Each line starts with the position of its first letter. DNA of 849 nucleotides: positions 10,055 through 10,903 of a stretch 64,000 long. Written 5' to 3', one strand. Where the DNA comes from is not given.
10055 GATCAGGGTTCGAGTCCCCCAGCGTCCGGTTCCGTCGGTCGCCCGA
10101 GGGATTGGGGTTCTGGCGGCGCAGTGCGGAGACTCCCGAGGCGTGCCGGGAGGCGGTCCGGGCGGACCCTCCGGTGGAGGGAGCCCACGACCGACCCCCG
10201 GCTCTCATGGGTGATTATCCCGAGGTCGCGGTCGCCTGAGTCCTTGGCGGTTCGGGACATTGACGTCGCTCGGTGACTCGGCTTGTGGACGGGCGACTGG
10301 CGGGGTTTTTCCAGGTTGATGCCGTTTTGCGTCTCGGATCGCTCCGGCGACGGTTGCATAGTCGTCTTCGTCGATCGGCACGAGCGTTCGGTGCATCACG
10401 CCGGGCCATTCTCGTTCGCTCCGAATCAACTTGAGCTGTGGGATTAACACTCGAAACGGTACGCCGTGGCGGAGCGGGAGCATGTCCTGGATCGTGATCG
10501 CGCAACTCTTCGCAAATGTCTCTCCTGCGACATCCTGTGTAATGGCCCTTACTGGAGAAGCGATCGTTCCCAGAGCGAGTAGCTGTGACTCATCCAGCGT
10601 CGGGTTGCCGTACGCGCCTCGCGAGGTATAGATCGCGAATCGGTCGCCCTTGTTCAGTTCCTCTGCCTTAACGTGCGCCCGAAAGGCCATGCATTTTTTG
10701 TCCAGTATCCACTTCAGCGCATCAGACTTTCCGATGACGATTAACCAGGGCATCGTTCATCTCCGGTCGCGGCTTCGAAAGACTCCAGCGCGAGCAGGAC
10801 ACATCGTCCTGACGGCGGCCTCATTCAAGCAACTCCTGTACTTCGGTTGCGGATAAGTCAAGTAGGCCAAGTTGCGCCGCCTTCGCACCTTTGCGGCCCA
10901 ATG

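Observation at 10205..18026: The right arm of the casposon is a low-GC multi-system defence island carried as transposon cargo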

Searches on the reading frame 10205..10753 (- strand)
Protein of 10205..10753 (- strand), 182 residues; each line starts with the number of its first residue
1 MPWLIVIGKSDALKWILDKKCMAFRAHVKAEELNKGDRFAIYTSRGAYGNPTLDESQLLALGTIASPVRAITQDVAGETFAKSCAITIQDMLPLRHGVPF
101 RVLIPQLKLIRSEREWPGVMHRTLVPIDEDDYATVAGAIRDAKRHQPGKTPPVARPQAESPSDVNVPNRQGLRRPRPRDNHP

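Call 7: search_protein_families(library=pfam, proteins=[window:10205-10753:-], max_evalue=0.01)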
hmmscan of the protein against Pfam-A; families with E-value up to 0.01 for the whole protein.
window:10205-10753:- (182 aa): 0 families

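Call 8: search_protein_families(library=padloc, proteins=[window:10205-10753:-], max_evalue=0.01)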
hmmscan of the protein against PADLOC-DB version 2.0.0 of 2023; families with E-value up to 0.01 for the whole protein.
window:10205-10753:- (182 aa): 0 families

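Call 9: search_protein_families(library=ncbifam, proteins=[window:10205-10753:-], max_evalue=0.01)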
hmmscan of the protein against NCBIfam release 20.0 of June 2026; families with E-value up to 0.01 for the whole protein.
window:10205-10753:- (182 aa): 1 family
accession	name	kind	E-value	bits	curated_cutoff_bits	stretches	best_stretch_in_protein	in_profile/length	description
NF002008.0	PRK00809.1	subfamily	5.4e-07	29.4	139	1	3-137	3-143/146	hypothetical protein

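Call 21: search_solved_structures(query=window:10205-10753:-, max_evalue=1)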
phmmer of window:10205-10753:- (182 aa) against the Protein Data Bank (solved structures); distinct sequences matched with E-value up to 1: 1.
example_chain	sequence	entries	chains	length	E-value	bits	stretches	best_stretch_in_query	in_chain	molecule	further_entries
2p5d_A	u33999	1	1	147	0.0067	19.7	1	85-137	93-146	UPF0310 protein MJECL36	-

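Call 41: find_homologous_proteins(query=window:10205-10753:-, max_evalue=0.001)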
Query window:10205-10753:- (182 aa): 6 proteins with E <= 0.001 among 63 candidates.
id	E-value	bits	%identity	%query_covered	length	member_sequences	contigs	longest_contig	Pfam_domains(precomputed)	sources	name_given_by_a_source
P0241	1.3e-117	408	99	100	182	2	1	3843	-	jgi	-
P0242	6.1e-43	165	53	80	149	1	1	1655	-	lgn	-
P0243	2.0e-42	163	56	76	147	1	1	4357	-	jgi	jgi:hypothetical protein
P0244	7.5e-39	152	51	76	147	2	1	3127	-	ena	-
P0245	1.3e-38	151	59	65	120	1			-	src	-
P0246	1.7e-34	137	49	76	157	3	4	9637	-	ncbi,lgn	-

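Call 44: search_protein_families(library=phrogs, proteins=[window:10205-10753:-], max_evalue=0.001)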
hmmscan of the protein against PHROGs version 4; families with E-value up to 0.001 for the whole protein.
window:10205-10753:- (182 aa): 0 families

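Call 48: predict_structure(alignment_id=A2)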
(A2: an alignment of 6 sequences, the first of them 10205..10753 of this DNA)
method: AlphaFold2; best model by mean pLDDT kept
length: 182 residues; sequences in the alignment: 6
mean_pLDDT: 79.4   pTM: 0.69
mean pLDDT of the five models: 79.4, 79.2, 78.2, 69.7, 68.4
residues with pLDDT >= 90: 80; 70-90: 56; 50-70: 17; < 50: 29
segments of 3 or more residues with pLDDT < 50: 149-172
pLDDT, mean of each block of 10 residues (from residue 1): 90 92 89 93 67 75 96 92 96 87 84 76 88 95 72 47 46 52 51
secondary structure, 60 per line:
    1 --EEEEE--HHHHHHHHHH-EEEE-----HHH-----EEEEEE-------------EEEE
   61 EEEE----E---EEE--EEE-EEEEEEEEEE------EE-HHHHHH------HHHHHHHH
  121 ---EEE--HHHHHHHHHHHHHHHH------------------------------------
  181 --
elements in order: E3-7 H10-19 E21-24 E38-43 E57-64 E73-75 E78-80 E82-91 H101-106 H113-120 E124-126 H129-144

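Call 52: fold_search(model_id=the predicted structure, library=pdb)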
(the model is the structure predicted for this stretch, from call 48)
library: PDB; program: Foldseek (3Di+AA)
matches with E <= 10: 461; with E <= 0.001: 46
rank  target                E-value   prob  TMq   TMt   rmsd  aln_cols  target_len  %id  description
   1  2p5d                  2.0e-08  1.00  0.64  0.79   2.6       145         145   21  Crystal structure of MJECL36 from Methanocaldococcus jannaschii DSM 2661 (released 2007-09-18)
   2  2hd9                  1.9e-07  1.00  0.64  0.80   2.7       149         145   17  Crystal structure of PH1033 from Pyrococcus horikoshii OT3 (released 2006-12-20)
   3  1wmm                  3.0e-07  1.00  0.66  0.82   2.5       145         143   15  Crystal structure of PH1033 from Pyrococcus horikoshii Ot3 (released 2005-08-23)
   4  7yz8_A                7.9e-05  1.00  0.42  0.41   7.9       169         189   11  Triclinic crystal structure of YTHDF1 YTH domain (544AVV546 mutant) (released 2023-03-01)
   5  2eve                  1.2e-04  1.00  0.46  0.54   5.2       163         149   13  X-Ray Crystal Structure of Protein PSPTO5229 from Pseudomonas syringae. Northeast Structural Genomics Consortium Target  (released 2005-11-08)
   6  7yz8_B                1.2e-04  1.00  0.43  0.41   7.8       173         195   12  Triclinic crystal structure of YTHDF1 YTH domain (544AVV546 mutant) (released 2023-03-01)
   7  2ar1                  1.7e-04  1.00  0.50  0.57   6.0       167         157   10  Structure of Hypothetical protein from Leishmania major (released 2005-08-30)
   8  7z4u_B                1.8e-04  1.00  0.49  0.58   4.6       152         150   13  Crystal structure of YTHDF2 with compound YLI_DF_028 (released 2022-03-16)
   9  4rdo_E                1.9e-04  1.00  0.50  0.61   4.5       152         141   12  Structure of YTH-YTHDF2 in the free state (released 2014-12-24)
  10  4rdn_B                1.9e-04  1.00  0.46  0.54   4.9       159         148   11  Structure of YTH-YTHDF2 in complex with m6A (released 2014-12-24)
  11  8bs5                  1.9e-04  1.00  0.46  0.50   5.5       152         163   13  Crystal structure of YTHDF3 YTH domain open conformation (released 2023-12-13)
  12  5h8a_C                2.1e-04  1.00  0.53  0.56   4.4       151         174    7  Mmi1 YTH domain (released 2016-01-13)
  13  5h8a_B                2.5e-04  1.00  0.57  0.60   3.2       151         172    7  Mmi1 YTH domain (released 2016-01-13)
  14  4u8t_A                2.5e-04  1.00  0.47  0.53   4.4       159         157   14  Crystal structure of YTH domain of Zygosaccharomyces rouxii MRB1 protein in complex with N6-Methyladenosine RNA (released 2014-09-10)
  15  7z8p_A                2.5e-04  1.00  0.46  0.55   4.8       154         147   14  Crystal structure of YTHDF2 with compound ZA_166 (released 2022-03-30)
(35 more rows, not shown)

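Call 76: find_encoding_contigs(protein=P0246, flank=6000, max_places=3)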
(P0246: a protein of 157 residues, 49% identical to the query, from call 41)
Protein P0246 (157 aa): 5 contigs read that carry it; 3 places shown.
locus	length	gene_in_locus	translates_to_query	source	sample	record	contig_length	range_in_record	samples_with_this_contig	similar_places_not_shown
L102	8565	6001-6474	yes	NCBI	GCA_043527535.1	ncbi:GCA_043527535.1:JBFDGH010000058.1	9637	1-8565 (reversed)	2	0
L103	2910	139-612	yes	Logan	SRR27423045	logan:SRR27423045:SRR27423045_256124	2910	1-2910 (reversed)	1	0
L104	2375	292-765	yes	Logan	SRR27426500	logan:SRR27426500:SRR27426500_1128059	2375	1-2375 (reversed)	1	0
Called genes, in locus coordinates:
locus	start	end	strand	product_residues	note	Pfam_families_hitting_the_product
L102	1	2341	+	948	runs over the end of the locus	-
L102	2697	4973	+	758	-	PF03235:GmrSD_N, PF04326:SLFN_AlbA_2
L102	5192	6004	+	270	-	-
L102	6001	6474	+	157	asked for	-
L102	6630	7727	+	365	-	PF02384:N6_Mtase, PF01170:UPF0020 (weak), PF07669:Eco57I (faint)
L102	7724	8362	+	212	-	-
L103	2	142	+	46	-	?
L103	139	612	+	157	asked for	-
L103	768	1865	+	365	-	PF02384:N6_Mtase, PF01170:UPF0020 (weak), PF07669:Eco57I (faint)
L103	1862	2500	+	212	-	-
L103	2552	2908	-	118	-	?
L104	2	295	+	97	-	?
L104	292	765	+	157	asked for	-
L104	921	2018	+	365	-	PF02384:N6_Mtase, PF01170:UPF0020 (weak), PF07669:Eco57I (faint)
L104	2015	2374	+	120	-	?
